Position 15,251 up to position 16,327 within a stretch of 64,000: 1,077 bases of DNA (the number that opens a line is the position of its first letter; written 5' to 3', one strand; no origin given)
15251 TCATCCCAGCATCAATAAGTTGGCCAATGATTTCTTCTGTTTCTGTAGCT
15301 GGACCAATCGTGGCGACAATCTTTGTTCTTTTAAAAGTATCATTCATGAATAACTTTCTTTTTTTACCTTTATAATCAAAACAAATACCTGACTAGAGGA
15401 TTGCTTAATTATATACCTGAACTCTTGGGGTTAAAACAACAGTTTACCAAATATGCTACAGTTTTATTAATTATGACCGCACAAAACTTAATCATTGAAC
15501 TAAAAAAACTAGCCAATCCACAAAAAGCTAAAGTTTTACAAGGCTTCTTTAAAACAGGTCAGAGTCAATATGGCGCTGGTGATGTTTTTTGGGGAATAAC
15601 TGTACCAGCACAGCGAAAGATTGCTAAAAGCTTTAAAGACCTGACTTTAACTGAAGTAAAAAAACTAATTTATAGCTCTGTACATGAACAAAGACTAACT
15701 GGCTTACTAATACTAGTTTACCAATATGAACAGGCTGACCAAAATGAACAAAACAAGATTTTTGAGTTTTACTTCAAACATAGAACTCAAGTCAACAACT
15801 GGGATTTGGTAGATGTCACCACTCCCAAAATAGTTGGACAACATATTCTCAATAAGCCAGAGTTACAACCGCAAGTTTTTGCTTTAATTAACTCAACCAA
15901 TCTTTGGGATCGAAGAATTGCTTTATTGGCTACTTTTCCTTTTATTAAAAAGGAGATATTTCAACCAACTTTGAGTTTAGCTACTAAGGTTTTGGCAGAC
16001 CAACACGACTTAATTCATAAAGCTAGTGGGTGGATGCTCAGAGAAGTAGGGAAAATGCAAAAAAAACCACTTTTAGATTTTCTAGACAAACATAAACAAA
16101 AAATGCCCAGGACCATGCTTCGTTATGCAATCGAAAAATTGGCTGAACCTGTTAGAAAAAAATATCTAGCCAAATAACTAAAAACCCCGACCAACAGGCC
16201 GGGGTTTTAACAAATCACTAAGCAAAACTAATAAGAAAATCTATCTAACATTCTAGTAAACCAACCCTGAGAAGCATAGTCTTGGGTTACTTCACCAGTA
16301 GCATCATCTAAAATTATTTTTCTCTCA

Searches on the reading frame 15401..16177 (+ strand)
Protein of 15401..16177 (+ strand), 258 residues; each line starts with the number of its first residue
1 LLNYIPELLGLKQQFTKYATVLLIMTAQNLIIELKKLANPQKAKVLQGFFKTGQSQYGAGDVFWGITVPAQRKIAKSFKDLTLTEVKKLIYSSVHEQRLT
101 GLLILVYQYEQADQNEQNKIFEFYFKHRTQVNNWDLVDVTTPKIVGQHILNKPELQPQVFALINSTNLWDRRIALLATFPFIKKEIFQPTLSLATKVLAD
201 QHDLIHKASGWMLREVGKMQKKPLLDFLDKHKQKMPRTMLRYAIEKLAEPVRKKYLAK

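Call 46: search_protein_families(library=pfam, proteins=[window:15401-16177:+], max_evalue=0.01)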
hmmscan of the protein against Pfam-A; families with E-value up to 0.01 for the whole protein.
window:15401-16177:+ (258 aa): 1 family
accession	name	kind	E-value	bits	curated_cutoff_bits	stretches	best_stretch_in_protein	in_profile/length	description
PF08713.17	DNA_alkylation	-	2e-60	204.5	21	1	33-247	4-213/213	DNA alkylation repair enzyme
